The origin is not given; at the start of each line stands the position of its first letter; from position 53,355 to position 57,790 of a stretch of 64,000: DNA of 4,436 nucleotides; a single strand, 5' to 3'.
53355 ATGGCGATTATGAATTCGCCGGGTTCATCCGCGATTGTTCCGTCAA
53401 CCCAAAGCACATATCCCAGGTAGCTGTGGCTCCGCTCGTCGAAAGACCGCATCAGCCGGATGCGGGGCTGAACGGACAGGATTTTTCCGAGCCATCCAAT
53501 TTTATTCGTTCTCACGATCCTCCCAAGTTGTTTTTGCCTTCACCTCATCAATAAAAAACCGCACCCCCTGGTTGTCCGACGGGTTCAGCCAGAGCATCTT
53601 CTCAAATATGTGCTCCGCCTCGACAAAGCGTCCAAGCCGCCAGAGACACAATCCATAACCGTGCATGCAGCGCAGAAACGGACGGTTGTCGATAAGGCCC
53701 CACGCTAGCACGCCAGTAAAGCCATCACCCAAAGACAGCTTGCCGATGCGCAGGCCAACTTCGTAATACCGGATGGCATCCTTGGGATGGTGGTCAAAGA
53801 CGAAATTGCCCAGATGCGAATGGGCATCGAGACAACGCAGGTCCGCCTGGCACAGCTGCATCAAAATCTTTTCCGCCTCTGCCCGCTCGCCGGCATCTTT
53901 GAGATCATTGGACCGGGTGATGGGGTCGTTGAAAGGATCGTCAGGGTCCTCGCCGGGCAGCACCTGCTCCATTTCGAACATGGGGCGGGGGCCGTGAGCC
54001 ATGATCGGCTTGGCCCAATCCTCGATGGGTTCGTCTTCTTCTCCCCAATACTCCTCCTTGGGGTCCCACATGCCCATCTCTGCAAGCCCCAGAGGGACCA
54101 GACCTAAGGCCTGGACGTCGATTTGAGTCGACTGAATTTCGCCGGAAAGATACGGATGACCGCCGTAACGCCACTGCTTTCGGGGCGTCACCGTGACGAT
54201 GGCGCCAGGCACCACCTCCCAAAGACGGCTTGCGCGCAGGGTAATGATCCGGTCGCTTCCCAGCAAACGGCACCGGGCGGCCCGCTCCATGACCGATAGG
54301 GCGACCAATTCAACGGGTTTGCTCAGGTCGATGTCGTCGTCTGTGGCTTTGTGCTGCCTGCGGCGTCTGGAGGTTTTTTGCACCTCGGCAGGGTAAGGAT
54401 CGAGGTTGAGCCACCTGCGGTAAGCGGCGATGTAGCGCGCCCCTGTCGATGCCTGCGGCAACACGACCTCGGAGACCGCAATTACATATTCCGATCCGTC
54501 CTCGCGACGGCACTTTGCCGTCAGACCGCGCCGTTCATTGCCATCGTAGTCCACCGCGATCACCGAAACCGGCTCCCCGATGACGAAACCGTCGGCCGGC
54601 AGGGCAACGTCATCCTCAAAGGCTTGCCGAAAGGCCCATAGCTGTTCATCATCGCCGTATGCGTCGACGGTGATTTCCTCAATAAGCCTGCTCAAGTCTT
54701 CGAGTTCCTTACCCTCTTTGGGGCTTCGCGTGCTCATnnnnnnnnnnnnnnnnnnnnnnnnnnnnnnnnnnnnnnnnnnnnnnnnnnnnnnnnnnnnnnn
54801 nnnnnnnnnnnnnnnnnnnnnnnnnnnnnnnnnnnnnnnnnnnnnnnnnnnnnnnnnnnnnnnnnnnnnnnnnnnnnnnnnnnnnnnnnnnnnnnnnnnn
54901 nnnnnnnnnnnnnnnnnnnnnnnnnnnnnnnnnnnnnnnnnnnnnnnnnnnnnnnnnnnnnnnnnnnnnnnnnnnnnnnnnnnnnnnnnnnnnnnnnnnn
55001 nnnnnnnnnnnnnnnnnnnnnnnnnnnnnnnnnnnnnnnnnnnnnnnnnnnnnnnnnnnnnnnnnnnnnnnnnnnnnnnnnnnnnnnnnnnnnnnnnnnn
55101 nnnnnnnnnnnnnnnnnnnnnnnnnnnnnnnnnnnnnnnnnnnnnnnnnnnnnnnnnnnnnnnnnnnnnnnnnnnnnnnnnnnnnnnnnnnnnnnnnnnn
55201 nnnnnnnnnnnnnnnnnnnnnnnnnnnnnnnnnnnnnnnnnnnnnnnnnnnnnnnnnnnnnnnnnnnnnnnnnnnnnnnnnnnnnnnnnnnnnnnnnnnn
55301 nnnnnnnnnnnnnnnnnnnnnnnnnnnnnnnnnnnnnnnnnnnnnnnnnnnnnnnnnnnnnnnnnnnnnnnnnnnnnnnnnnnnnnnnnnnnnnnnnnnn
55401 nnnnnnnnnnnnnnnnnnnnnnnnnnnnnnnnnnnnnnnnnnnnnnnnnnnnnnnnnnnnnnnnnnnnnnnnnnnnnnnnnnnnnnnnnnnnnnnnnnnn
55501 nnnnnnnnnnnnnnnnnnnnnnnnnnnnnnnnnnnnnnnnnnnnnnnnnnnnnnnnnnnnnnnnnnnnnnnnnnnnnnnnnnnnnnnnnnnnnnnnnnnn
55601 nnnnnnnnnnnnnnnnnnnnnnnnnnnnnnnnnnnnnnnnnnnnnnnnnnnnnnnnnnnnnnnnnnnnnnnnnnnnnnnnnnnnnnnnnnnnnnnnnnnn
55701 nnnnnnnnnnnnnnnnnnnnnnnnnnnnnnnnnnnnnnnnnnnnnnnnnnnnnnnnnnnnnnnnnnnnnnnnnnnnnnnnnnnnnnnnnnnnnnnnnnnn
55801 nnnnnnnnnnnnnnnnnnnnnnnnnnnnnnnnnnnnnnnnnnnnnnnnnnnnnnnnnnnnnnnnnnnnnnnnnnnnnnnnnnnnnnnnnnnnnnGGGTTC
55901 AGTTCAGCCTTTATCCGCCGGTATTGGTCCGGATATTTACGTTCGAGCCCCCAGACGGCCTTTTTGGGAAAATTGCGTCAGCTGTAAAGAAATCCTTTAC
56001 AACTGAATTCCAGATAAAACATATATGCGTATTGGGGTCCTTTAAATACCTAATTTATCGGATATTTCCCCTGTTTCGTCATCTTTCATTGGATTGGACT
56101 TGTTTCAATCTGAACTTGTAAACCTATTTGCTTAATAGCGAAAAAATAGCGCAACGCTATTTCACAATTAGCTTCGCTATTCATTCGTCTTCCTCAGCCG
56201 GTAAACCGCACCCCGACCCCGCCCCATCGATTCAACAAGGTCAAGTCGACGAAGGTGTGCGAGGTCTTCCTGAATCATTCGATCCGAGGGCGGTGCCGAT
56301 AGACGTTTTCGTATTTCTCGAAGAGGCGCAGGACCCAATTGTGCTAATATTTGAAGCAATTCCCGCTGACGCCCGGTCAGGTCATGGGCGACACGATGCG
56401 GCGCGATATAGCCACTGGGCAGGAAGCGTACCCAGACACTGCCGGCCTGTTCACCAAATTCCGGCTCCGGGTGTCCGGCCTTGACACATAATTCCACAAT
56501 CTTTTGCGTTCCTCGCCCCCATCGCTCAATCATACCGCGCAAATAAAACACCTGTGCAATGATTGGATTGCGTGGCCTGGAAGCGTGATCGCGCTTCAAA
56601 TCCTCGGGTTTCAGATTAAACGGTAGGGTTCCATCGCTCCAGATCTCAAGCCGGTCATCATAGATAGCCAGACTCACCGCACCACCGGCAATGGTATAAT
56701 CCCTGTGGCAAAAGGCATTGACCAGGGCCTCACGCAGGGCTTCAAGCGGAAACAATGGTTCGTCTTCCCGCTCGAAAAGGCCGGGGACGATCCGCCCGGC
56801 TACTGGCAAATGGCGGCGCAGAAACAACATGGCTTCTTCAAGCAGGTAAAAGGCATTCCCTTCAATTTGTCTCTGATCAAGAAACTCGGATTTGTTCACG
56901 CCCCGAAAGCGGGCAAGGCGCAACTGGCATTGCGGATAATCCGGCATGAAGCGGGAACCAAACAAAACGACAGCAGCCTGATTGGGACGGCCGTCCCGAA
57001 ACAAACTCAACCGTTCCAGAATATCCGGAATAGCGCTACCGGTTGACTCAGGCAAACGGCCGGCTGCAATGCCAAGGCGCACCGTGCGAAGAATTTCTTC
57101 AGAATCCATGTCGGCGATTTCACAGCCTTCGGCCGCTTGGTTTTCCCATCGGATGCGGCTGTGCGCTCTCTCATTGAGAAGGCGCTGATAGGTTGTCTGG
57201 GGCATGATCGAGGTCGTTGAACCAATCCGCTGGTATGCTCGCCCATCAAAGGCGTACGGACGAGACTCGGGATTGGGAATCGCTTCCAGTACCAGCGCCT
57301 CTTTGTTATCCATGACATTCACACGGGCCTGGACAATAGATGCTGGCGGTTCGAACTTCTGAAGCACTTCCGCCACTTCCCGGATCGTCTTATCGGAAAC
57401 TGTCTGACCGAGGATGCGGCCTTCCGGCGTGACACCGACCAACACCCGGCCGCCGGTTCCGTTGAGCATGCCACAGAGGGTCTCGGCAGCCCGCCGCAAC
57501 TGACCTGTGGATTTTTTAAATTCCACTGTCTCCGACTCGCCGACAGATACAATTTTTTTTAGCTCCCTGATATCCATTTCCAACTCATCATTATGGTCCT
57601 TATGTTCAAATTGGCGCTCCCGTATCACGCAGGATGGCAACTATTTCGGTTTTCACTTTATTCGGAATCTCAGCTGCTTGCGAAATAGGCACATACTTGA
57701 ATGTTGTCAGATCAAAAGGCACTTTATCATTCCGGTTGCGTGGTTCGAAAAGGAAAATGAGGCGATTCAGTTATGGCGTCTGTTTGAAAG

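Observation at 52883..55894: Translationally coupled three-gene operon of unknowns between a Fic/Doc toxin gene and a Schlafen-like/type I R-M block: candidate undescribed defence or conflict system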

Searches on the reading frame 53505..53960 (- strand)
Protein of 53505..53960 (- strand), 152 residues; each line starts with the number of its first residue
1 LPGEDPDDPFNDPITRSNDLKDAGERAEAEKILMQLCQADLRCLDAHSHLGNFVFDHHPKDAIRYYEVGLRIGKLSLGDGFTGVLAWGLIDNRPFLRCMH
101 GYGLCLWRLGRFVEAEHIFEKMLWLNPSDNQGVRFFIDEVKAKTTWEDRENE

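Call 87: search_dna_similar(query=window:53505-53960:-, collection=plasmids, mode=protein, max_rows=30, rows=spread)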
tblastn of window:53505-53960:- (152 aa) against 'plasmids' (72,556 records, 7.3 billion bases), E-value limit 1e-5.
Records with a match: 461; places in all: 474; records where one place covers at least 80% of the query: 38.
Best place of each record, by identity: <60% 461.
By first word of the organism name: Klebsiella 209; Enterobacter 94; Escherichia 56; Citrobacter 47; Salmonella 15; Streptomyces 8; Raoultella 6; Serratia 4; Pseudomonas 4; Leclercia 3; and 12 more.
By predicted mobility (MOB-suite, as given by PLSDB): conjugative 278; non-mobilizable 151; mobilizable 32.
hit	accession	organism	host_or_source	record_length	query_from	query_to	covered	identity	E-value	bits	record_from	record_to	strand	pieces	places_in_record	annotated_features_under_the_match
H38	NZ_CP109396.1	Streptomyces sp. NBC_01527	-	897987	13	152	92%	40.1%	3e-26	110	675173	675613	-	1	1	hypothetical protein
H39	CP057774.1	Escherichia coli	culture,Pooled sheep faecal samples ...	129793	19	144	83%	33.3%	3e-10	64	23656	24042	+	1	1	tetratricopeptide repeat protein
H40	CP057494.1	Escherichia coli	culture,Pooled sheep faecal samples ...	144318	19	144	83%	33.3%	5e-10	63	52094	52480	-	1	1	tetratricopeptide repeat protein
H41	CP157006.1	Methylomonas sp. AM2-LC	-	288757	19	135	77%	32.8%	3e-6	53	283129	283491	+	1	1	record has no annotation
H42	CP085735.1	Enterobacter cloacae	Homo sapiens,urine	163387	22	137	76%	30.6%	8e-8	57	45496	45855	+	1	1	hypothetical protein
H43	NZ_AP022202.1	Klebsiella sp. WP7-S18-ESBL-04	-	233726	22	137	76%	30.6%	8e-8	57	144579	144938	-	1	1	hypothetical protein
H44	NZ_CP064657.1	Enterobacter hormaechei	Homo sapiens,blood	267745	22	137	76%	30.6%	8e-8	57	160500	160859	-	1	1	hypothetical protein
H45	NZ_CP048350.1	Raoultella ornithinolytica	cell culture,environment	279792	22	137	76%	30.6%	8e-8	57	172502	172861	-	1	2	hypothetical protein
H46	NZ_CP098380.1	Escherichia coli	Homo sapiens,blood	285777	22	137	76%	30.6%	8e-8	57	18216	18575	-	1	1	hypothetical protein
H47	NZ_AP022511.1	Enterobacter hormaechei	-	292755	22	137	76%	30.6%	8e-8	57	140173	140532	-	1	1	hypothetical protein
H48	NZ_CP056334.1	Citrobacter freundii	culture,Freshwater sample from upstream ...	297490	22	137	76%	30.6%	8e-8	57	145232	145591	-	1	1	hypothetical protein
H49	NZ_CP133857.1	Enterobacter hormaechei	Homo sapiens,pure culture,urine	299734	22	137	76%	30.6%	8e-8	57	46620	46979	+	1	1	hypothetical protein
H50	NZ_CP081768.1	Escherichia coli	-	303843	22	137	76%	30.6%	8e-8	57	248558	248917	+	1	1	hypothetical protein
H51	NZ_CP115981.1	Enterobacter asburiae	Homo sapiens,urine, neonate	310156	22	137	76%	30.6%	8e-8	57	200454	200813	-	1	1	hypothetical protein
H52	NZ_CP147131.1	Escherichia coli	environmental,river water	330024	22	137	76%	30.6%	8e-8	57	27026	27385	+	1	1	hypothetical protein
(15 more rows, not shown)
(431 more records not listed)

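Call 88: get_annotated_region(hit=H39, flank=6000)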
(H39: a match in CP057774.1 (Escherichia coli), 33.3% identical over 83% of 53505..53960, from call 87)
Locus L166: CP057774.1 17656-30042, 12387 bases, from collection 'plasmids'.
description: Escherichia coli strain RHB15-C22 plasmid pRHB15-C22_2, complete sequence
organism: Escherichia coli (NCBI taxid 562)
taxonomy: Bacteria; Pseudomonadota; Gammaproteobacteria; Enterobacterales; Enterobacteriaceae; Escherichia; Escherichia coli
host: -; source: culture,Pooled sheep faecal samples collected from floor of farm; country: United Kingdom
typing (MOB-suite, as given by PLSDB): conjugative; replicon IncI-gamma/K1; relaxase MOBP; mating-pair formation MPF_I
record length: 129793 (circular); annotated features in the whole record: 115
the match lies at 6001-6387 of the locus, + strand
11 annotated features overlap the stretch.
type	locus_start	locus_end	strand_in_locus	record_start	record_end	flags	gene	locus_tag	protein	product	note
CDS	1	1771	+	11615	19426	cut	-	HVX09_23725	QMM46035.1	DUF3491 domain-containing protein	-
CDS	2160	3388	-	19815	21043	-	-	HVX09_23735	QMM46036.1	IS3 family transposase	-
CDS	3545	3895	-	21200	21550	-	tnpB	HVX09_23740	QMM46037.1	IS66 family insertion sequence element accessory protein TnpB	-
CDS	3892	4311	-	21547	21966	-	-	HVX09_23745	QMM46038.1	IS66 family insertion sequence hypothetical protein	-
CDS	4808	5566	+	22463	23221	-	-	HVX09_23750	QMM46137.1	AraC family transcriptional regulator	-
CDS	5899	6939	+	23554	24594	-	-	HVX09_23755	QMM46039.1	tetratricopeptide repeat protein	-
CDS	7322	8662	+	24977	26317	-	-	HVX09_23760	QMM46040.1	GGDEF domain-containing protein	-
CDS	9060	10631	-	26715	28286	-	-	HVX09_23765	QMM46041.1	IS66-like element ISCro1 family transposase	-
CDS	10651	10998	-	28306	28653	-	tnpB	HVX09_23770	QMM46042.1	IS66 family insertion sequence element accessory protein TnpB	-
CDS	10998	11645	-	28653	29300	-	-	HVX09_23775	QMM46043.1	transposase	-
CDS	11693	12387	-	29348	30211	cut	-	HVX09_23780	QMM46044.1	IS3 family transposase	-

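Call 89: get_annotated_region(hit=H46, flank=6000)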
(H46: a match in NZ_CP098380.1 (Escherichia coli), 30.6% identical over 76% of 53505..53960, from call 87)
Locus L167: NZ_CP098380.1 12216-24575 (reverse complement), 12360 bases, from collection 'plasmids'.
description: Escherichia coli strain ESC15ND24 plasmid pESC15ND24-1, complete sequence
organism: Escherichia coli (NCBI taxid 562)
taxonomy: Bacteria; Pseudomonadota; Gammaproteobacteria; Enterobacterales; Enterobacteriaceae; Escherichia; Escherichia coli
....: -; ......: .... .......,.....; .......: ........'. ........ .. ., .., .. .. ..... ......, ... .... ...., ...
typing (MOB-suite, as given by PLSDB): conjugative; replicon IncHI2A,rep_cluster_1088; relaxase MOBH,MOBQ; mating-pair formation MPF_F
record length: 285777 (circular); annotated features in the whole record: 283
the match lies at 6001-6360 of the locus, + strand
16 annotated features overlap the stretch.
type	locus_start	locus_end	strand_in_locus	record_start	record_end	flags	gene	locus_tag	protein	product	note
CDS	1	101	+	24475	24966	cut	-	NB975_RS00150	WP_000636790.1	hypothetical protein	-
CDS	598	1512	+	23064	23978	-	-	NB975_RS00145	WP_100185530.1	IS5 family transposase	-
CDS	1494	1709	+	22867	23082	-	-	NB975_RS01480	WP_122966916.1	hypothetical protein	-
CDS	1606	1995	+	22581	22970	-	-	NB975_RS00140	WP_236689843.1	hypothetical protein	-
CDS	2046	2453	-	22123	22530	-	-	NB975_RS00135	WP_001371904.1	hypothetical protein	-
CDS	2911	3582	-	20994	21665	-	-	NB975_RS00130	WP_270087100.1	serine protease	GO:0006508 - proteolysis [Evidence IEA]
CDS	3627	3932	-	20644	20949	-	-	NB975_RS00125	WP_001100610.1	hypothetical protein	-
CDS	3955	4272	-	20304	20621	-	-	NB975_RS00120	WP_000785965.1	hypothetical protein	-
CDS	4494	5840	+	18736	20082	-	-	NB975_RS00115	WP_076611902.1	ISNCY-like element ISLad2 family transposase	GO:0006313 - DNA transposition [Evidence IEA]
CDS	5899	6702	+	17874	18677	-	-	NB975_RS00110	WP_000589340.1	hypothetical protein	-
CDS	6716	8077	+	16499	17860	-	-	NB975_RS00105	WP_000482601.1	FRG domain-containing protein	-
CDS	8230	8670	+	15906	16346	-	-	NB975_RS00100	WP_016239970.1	hypothetical protein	-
CDS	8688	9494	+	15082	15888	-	-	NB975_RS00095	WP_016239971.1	hypothetical protein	-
CDS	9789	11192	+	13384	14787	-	-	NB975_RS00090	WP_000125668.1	ISNCY family transposase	-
CDS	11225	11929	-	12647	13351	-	arsH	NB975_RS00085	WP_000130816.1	arsenical resistance protein ArsH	-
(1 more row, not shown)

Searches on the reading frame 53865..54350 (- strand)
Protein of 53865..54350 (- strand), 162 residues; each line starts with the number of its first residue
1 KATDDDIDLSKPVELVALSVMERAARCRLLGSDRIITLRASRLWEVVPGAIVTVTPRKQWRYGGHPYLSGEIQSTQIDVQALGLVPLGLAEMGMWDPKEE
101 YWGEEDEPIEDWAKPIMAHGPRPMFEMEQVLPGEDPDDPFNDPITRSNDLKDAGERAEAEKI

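Call 106: search_solved_structures(query=window:53865-54350:-, max_evalue=10)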
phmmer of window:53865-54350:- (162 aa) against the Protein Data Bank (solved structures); distinct sequences matched with E-value up to 10: 1.
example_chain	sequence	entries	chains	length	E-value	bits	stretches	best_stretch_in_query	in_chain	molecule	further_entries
1qtr_A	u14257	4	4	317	1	12.3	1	24-60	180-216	PROLYL AMINOPEPTIDASE | Proline iminopeptidase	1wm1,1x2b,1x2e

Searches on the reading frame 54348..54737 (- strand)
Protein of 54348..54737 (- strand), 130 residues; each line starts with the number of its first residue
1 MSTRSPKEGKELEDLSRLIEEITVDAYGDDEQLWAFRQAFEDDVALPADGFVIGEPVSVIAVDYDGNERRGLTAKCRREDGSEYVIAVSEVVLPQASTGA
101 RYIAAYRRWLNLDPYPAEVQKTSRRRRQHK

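Call 105: search_solved_structures(query=window:54348-54737:-, max_evalue=10, show_alignments=2)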
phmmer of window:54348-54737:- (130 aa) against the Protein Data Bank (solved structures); distinct sequences matched with E-value up to 10: 1.
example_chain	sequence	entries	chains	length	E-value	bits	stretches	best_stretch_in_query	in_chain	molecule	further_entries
3luf_A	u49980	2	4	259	1.2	12.2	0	76-120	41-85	Two-component system response regulator/GGDEF domain protein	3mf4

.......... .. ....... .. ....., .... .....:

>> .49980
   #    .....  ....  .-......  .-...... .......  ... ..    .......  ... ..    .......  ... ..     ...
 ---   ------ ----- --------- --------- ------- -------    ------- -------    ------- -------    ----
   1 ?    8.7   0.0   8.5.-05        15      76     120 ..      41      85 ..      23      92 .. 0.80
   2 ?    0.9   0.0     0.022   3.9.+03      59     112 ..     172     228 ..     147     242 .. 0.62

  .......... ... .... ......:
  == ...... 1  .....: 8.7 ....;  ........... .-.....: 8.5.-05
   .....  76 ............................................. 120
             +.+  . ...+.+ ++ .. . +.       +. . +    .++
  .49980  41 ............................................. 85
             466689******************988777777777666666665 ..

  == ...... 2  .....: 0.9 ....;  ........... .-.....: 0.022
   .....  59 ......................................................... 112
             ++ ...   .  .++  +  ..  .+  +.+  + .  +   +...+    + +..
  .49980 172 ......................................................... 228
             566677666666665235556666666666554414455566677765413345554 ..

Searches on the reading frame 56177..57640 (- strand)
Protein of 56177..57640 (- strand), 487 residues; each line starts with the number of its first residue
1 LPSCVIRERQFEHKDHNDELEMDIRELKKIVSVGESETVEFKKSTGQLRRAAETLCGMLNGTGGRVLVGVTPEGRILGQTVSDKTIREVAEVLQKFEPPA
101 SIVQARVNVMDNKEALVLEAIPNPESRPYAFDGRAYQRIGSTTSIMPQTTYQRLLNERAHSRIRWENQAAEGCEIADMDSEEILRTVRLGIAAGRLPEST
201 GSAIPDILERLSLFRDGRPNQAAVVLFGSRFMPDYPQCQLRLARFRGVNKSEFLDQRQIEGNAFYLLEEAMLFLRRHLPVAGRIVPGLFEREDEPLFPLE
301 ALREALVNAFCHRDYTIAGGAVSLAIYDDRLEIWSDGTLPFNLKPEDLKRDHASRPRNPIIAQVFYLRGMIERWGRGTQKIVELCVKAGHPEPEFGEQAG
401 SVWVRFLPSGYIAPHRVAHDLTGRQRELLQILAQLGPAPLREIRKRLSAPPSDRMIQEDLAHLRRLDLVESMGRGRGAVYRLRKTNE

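Call 3: search_protein_families(library=pfam, proteins=[window:56177-57640:-], max_evalue=0.01)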
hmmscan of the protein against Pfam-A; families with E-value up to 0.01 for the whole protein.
window:56177-57640:- (487 aa): 3 families
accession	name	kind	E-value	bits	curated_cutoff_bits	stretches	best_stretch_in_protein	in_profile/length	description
PF13749.12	HATPase_c_4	-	2.2e-24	85.7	26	1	319-406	1-89/89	Putative ATP-dependent DNA helicase recG C-terminal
PF04326.19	SLFN_AlbA_2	-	2.5e-16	60.7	25.3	1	35-146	1-117/118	Schlafen, AlbA_2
PF25212.1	HVO_A0114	-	0.0048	17.1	27.6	0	416-476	15-73/84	HVO_A0114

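Call 4: search_protein_families(library=padloc, proteins=[window:56177-57640:-], max_evalue=0.01)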
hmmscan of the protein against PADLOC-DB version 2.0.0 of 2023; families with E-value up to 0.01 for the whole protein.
window:56177-57640:- (487 aa): 3 families
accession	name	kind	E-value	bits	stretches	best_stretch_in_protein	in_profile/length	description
PDLC02402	Aga_SIR2-PNTD1-PNTD2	-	2.3e-10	37.3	1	218-389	370-543/876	Class I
PDLC02418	Aga_SIR2-Kinase-PNTD1-PNTD2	-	3e-05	20.4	1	298-388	322-420/756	Class I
PDLC02394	pAgo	-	3e-05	19.9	1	60-362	68-384/1121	-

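Call 5: search_protein_families(library=ncbifam, proteins=[window:56177-57640:-], max_evalue=0.01)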
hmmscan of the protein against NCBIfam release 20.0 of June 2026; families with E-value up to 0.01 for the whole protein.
window:56177-57640:- (487 aa): 1 family
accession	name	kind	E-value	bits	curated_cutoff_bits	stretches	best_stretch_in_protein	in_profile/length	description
NF033788.1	HTH_metalloreg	subfamily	0.004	16.9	55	1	426-484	14-70/77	metalloregulator ArsR/SmtB family transcription factor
